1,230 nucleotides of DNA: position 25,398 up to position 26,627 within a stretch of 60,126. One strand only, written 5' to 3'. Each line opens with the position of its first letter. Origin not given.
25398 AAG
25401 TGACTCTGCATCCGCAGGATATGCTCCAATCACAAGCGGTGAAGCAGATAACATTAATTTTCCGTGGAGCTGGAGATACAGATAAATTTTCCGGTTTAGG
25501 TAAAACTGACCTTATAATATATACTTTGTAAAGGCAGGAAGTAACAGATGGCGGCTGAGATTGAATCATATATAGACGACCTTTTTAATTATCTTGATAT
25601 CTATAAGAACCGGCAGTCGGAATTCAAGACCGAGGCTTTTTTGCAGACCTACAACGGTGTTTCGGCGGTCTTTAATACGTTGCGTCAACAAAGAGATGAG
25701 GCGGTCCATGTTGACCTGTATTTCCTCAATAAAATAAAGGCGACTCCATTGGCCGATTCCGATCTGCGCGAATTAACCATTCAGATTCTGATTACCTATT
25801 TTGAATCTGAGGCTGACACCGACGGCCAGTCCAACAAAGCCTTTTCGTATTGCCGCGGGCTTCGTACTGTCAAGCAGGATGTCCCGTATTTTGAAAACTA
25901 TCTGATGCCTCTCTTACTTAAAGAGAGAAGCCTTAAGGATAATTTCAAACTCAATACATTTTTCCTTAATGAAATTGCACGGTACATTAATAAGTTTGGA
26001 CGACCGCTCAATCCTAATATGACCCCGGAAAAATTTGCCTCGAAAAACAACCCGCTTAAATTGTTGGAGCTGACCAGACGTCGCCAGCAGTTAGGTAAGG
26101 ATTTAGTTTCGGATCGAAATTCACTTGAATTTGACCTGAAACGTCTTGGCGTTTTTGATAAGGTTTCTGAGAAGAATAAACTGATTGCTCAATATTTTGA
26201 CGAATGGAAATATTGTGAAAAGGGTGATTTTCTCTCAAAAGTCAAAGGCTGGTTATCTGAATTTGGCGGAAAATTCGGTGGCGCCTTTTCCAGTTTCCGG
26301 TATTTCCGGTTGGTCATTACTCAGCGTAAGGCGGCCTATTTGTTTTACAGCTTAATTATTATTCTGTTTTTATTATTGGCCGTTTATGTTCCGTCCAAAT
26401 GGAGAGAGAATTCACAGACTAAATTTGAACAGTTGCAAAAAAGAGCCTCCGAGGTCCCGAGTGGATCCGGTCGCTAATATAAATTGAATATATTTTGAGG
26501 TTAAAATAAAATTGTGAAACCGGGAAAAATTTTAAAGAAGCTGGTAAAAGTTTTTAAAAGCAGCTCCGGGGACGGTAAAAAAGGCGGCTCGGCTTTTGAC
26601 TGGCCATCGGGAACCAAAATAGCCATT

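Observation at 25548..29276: Candidate replacement membrane complex: tail-anchored protein + membrane-anchored GTPase-like protein + small secreted protein directly after tssK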

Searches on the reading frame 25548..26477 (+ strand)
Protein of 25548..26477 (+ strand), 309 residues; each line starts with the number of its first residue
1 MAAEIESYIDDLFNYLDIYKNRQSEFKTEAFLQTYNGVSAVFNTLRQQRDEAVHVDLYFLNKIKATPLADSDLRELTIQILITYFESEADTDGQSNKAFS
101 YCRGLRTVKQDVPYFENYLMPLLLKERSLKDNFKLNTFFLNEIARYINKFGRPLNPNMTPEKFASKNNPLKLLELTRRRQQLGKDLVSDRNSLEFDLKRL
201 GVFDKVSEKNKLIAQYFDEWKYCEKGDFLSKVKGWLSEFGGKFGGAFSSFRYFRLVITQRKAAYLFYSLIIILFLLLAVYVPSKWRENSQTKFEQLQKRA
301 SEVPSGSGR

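Call 5: search_protein_families(library=pfam, proteins=[window:25548-26477:+], max_evalue=0.01)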
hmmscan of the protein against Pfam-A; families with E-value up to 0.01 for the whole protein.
window:25548-26477:+ (309 aa): 0 families

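Call 6: search_protein_families(library=ncbifam, proteins=[window:25548-26477:+], max_evalue=1)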
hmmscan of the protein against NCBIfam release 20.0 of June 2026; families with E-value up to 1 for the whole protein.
window:25548-26477:+ (309 aa): 0 families

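Call 7: search_protein_families(library=pfam, proteins=[window:25548-26477:+], max_evalue=10)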
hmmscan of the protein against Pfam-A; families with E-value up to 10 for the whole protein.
window:25548-26477:+ (309 aa): 0 families
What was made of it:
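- On T6SSiii membrane complex (TssN, Q, O, P, R): Pfam and NCBIfam scans gave no hit to any T6SSiii membrane-complex family (calls 5-7).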

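Call 37: find_homologous_proteins(query=window:25548-26477:+, max_evalue=0.001)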
Query window:25548-26477:+ (309 aa): 277 proteins with E <= 0.001 among 1196 candidates; the best 120 are listed.
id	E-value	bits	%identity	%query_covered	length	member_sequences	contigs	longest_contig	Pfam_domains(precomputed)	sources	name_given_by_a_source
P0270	2.1e-201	686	100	100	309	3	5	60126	-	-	-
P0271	5.2e-183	625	90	100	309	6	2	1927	-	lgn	-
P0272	1.5e-181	620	88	100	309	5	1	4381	-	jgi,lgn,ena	-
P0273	2.7e-178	610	88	100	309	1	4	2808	-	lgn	-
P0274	1.8e-177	607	90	97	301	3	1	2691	-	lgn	-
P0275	6.7e-173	592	85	100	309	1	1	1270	-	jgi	-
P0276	3.7e-168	576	83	100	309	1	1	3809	-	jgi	jgi:hypothetical protein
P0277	4.7e-166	570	82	100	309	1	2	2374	-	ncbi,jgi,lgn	-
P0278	6.6e-132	457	66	100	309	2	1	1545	-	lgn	-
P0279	8.8e-132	457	67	100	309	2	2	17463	-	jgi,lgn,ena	-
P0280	7.4e-125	434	64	98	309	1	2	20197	-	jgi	jgi:hypothetical protein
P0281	1.6e-120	420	59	99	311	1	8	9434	-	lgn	-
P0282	4.9e-119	415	58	99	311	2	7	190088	-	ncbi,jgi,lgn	-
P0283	1.4e-118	414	59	99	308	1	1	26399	-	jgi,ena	-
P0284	3.2e-118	413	59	99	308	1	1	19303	-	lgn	-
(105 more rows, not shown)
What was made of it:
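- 25548..26477 (+): ORF A: a 309-aa tail-anchored protein. It has an all-alpha cytoplasmic domain of about 260 aa, one C-terminal TM (aa 263-281) and a short periplasmic tail. 277 homologues, mostly unnamed; those named are almost all Zixibacteria/GN15 (call 37).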

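Call 61: search_solved_structures(query=A2, max_evalue=10, show_alignments=2)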
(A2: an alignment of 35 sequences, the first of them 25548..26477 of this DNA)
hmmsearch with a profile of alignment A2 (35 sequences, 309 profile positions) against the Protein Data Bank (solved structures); distinct sequences matched with E-value up to 10: 2.
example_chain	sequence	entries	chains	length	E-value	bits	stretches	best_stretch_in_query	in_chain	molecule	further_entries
5wwl_M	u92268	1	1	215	0.047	16.1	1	142-211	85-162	Centromere protein mis12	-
2max_A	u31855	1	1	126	0.55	12.6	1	122-173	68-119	DNA-directed RNA polymerase subunit alpha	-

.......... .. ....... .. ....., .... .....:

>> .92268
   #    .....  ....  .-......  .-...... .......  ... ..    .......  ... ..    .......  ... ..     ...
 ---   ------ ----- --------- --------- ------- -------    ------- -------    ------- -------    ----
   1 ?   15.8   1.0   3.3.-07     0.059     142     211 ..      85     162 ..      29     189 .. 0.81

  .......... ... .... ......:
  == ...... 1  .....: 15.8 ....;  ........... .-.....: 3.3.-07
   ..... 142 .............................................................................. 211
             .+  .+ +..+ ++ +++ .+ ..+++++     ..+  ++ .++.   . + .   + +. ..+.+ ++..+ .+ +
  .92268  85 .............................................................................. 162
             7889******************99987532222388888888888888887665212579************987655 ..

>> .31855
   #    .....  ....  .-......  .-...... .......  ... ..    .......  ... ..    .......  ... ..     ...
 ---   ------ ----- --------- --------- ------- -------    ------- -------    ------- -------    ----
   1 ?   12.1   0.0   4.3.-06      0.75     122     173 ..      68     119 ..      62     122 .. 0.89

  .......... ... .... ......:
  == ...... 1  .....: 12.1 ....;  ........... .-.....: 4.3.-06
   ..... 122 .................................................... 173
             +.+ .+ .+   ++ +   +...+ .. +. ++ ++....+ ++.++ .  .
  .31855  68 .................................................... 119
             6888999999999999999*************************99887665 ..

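Call 75: predict_structure(alignment_id=A2)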
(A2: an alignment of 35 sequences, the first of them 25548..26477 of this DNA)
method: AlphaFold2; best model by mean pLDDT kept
length: 309 residues; sequences in the alignment: 35
mean_pLDDT: 81.7   pTM: 0.68
mean pLDDT of the five models: 81.7, 78.7, 78.6, 77.9, 75.8
residues with pLDDT >= 90: 133; 70-90: 107; 50-70: 56; < 50: 13
segments of 3 or more residues with pLDDT < 50: 241-247, 304-309
pLDDT, mean of each block of 10 residues (from residue 1): 84 95 92 92 82 90 91 95 85 81 91 94 91 95 94 89 92 94 88 89 86 90 63 56 50 53 65 78 67 70 47
secondary structure, 60 per line:
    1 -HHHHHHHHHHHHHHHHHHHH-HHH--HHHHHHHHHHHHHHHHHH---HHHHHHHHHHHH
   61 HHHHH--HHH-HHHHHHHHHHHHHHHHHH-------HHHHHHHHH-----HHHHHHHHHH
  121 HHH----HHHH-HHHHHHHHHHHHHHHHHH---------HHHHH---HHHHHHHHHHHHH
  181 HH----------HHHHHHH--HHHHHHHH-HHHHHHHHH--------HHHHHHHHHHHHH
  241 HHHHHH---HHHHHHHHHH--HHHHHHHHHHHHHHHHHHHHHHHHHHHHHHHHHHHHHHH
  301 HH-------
elements in order: H2-21 H28-45 H49-65 H72-89 H97-105 H111-123 H128-131 H133-150 H160-164 H168-182 H193-199 H202-209 H211-219 H228-246 H250-259 H262-302
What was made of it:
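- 25548..26477 (+): AF2 model with pLDDT 81.7, 16 helices (call 75).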

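Call 79: fold_search(model_id=the predicted structure, library=pdb)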
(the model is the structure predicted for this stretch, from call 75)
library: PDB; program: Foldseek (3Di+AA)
matches with E <= 10: 363; with E <= 0.001: 0
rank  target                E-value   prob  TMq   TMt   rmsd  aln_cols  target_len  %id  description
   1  8usc_X                2.2e-01  0.35  0.19  0.17  23.4       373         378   11  Nub1/Fat10-processing human 26S proteasome (released 2024-11-06)
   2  9e8o_X                3.0e-01  0.35  0.20  0.18  22.1       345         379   11  Nub1/Fat10-processing human 26S proteasome bound to Txnl1 with Rpt2 at top of spiral staircase and partially unfolded  (released 2024-12-04)
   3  5oj8                  4.3e-01  0.44  0.22  0.28  13.6       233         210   18  Crystal structure of the KLC1-TPR domain ([A1-B5] fragment) (released 2017-10-11)
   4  8rst_A                5.3e-01  0.20  0.19  0.17  16.9       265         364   14  Rap from bacteriophage Phi3T in presence of pheromone SRGHTS (released 2024-07-24)
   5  7aie_D                5.3e-01  0.18  0.15  0.20  15.3       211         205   13  Crystal structure of a truncated form of the KLC1-TPR domain ([A1-B5] fragment) - Monoclinic crystal form (released 2021-10-06)
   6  5o09_1C               5.6e-01  0.25  0.20  0.24  14.8       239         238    9  BtubABC mini microtubule (released 2017-07-19)
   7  5o01_A                5.6e-01  0.25  0.20  0.23  14.8       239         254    9  Crystal structure of BtubC (BKLC) from P. vanneervenii (released 2017-07-19)
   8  8fbj                  6.4e-01  0.14  0.15  0.15  18.6       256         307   15  Improving the secretion of designed protein assemblies through negative design of cryptic transmembrane domains (released 2023-03-22)
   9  8g9j                  7.3e-01  0.23  0.18  0.26  12.1       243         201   12  Geometrically programmable nanomaterial construction using regularized protein building blocks (released 2024-03-13)
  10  5a7d_D                7.3e-01  0.15  0.18  0.17  16.7       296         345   11  Tetrameric assembly of LGN with Inscuteable (released 2016-08-03)
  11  7ue2_A                7.6e-01  0.25  0.21  0.21  16.8       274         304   12  Crystal structure of designed helical repeat protein RPB_PLP3_R6 bound to PLPx6 peptide (released 2023-03-29)
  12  5nwk_B                8.3e-01  0.18  0.17  0.20  15.9       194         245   13  14-3-3c in complex with CPP and fusicoccin (released 2017-11-22)
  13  8rsu_A                8.3e-01  0.15  0.19  0.17  16.9       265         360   13  Rap from bacteriophage Phi3T in presence of pheromone RRGHTA (released 2024-07-24)
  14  7ai4_B                9.1e-01  0.18  0.20  0.24  15.1       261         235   16  Crystal structure of the KLC1-TPR domain truncated from its nonTPR region ([A1-B6]-Delta-nonTPR fragment) (released 2021-10-06)
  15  7aie_A                9.1e-01  0.14  0.17  0.23  13.5       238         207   13  Crystal structure of a truncated form of the KLC1-TPR domain ([A1-B5] fragment) - Monoclinic crystal form (released 2021-10-06)
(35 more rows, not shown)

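Call 102: search_protein_families(library=padloc, proteins=[window:25548-26477:+], max_evalue=0.01)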
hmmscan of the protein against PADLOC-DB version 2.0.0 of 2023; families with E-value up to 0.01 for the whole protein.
window:25548-26477:+ (309 aa): 0 families
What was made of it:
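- Tried and rejected: PADLOC gave nothing (call 102).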
